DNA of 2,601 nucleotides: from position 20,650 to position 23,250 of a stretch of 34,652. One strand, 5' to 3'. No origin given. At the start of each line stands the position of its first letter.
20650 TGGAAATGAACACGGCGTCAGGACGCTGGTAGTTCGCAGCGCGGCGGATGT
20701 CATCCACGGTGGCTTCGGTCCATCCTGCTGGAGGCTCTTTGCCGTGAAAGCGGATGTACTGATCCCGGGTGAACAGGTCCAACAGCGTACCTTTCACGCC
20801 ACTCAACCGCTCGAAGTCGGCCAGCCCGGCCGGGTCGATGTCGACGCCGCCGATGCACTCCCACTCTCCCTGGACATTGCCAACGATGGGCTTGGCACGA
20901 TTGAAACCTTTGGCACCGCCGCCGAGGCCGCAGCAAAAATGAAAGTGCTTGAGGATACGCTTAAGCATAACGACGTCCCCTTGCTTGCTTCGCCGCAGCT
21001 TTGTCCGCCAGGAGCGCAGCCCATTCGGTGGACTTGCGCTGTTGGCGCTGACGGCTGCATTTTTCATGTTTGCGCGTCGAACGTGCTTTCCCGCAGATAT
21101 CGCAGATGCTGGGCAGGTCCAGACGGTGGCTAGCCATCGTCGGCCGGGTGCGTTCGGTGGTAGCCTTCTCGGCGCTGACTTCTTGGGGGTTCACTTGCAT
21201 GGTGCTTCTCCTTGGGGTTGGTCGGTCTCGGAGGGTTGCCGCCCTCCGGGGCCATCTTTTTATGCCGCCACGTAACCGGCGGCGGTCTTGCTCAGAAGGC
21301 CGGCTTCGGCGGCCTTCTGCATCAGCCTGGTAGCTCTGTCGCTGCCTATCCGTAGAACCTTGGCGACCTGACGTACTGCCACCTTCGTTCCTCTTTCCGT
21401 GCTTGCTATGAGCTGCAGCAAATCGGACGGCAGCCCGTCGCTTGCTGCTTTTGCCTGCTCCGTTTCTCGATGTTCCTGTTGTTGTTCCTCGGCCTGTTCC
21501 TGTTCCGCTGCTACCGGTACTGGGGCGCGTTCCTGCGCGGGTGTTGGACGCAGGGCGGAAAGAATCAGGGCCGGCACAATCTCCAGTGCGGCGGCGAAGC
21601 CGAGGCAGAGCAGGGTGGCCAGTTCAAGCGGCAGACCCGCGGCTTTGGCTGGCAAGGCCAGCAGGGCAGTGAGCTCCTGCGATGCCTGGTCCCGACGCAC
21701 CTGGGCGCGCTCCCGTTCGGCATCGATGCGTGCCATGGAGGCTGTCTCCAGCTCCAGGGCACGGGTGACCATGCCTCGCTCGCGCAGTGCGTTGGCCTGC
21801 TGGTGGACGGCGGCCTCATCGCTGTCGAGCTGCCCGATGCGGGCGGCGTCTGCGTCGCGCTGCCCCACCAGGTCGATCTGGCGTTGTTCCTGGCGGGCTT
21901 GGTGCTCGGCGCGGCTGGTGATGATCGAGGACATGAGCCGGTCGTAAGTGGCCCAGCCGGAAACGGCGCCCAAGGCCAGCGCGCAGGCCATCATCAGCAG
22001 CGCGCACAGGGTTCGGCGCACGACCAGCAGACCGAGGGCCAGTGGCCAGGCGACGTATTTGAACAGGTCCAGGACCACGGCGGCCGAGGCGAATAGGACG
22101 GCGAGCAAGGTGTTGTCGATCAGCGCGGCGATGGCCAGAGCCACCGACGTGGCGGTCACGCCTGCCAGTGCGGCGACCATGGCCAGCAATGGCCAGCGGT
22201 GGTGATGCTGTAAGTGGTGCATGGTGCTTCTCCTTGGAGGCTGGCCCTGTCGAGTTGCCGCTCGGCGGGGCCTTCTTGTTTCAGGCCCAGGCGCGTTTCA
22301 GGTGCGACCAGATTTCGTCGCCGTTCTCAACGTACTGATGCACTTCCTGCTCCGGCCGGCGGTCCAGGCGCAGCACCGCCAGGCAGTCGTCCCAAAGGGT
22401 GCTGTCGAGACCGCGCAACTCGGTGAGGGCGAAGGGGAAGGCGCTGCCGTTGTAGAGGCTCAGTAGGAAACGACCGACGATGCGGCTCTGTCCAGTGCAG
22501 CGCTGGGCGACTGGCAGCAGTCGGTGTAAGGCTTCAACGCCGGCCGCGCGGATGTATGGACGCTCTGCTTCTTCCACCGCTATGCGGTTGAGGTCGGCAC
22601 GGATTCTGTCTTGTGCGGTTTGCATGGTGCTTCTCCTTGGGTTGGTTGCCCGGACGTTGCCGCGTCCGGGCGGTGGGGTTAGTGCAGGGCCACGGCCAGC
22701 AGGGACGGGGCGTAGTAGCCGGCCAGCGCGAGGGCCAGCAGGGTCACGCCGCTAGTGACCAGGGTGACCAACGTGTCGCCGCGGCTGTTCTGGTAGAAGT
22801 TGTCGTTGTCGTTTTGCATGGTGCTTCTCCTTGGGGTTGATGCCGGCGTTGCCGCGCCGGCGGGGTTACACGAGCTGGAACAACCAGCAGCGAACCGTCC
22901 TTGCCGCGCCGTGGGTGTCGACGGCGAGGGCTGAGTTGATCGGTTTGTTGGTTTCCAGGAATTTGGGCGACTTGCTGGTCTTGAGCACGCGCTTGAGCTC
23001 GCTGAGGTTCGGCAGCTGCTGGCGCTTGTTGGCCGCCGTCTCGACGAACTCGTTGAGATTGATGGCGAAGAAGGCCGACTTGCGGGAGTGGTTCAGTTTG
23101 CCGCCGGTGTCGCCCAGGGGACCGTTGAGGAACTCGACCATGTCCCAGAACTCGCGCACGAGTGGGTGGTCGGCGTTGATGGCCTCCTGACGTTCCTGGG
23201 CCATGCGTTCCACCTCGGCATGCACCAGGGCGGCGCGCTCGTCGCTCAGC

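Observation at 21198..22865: Four copies of a hairpin (invariant CGGCAA loop, covarying stems) plus an identical RBS/start block framing an accessory early-gene array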

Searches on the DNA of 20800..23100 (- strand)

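Call 7: search_dna_similar(query=window:20900-23000:-, collection=phages, mode=near, max_rows=30)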
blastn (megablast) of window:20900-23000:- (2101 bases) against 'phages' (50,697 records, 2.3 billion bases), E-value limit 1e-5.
No match.

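Call 52: search_rna_families(source=window, start=20800, end=23100, threshold=evalue, max_evalue=1)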
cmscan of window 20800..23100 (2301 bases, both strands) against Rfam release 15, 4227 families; matches with E-value up to 1: 3.
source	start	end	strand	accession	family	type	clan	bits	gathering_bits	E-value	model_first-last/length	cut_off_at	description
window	22232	22286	+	RF00236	ctRNA_pGA1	Gene; antisense;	-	22.2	45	0.18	1-79/79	no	ctRNA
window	21204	21265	+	RF00236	ctRNA_pGA1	Gene; antisense;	-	22.2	45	0.19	1-79/79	no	ctRNA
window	21199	21257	+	RF02826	Scr6925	Gene; sRNA;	-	21.7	50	0.89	1-131/131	no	Streptomyces RNA 6925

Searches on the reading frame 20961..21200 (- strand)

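Call 12: search_protein_families(library=pfam, proteins=[window:20961-21200:-], max_evalue=0.01)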
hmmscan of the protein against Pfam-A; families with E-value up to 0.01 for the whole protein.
window:20961-21200:- (79 aa): 0 families

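Call 53: search_protein_families(library=phrogs, proteins=[window:20961-21200:-], max_evalue=0.001)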
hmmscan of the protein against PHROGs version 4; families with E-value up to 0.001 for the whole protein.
window:20961-21200:- (79 aa): 3 families
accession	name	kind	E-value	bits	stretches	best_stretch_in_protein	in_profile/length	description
phrog_10699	-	unknown function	4.5e-32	111.4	1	1-79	1-83/83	-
phrog_17140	-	unknown function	1.2e-11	45.3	1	24-55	11-42/50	-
phrog_6887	-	unknown function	7.8e-09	36.6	1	32-66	9-44/73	-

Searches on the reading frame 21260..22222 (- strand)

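Call 12: search_protein_families(library=pfam, proteins=[window:21260-22222:-], max_evalue=0.01)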
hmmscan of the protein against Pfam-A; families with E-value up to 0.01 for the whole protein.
window:21260-22222:- (320 aa): 1 family
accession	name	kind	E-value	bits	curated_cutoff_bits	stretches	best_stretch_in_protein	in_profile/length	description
PF12802.13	MarR_2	-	0.0031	18.1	27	0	268-314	10-54/61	MarR family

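Call 53: search_protein_families(library=phrogs, proteins=[window:21260-22222:-], max_evalue=0.001)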
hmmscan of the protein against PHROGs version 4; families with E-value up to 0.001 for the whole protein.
window:21260-22222:- (320 aa): 0 families

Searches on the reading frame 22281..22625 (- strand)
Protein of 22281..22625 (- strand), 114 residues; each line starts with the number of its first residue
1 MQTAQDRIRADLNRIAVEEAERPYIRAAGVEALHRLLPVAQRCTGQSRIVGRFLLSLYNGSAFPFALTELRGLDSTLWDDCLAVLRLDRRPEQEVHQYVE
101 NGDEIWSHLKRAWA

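Call 12: search_protein_families(library=pfam, proteins=[window:22281-22625:-], max_evalue=0.01)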
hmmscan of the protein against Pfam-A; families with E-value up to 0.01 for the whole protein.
window:22281-22625:- (114 aa): 1 family
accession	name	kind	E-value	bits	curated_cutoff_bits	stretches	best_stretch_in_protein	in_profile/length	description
PF24720.1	DUF7673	-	1.6e-32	111.8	27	1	31-113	2-84/85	Family of unknown function (DUF7673)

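Call 53: search_protein_families(library=phrogs, proteins=[window:22281-22625:-], max_evalue=0.001)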
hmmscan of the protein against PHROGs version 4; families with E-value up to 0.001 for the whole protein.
window:22281-22625:- (114 aa): 1 family
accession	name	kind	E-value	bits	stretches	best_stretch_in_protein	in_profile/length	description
phrog_6694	-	unknown function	2.3e-46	157.8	1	6-114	3-111/117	-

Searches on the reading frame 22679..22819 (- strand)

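Call 12: search_protein_families(library=pfam, proteins=[window:22679-22819:-], max_evalue=0.01)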
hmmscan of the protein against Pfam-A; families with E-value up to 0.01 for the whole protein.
window:22679-22819:- (46 aa): 0 families

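Call 53: search_protein_families(library=phrogs, proteins=[window:22679-22819:-], max_evalue=0.001)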
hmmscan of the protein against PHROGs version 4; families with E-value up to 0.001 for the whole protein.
window:22679-22819:- (46 aa): 1 family
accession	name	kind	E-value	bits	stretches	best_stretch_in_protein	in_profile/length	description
phrog_21697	-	unknown function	1.6e-13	51.1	1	1-46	1-46/48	-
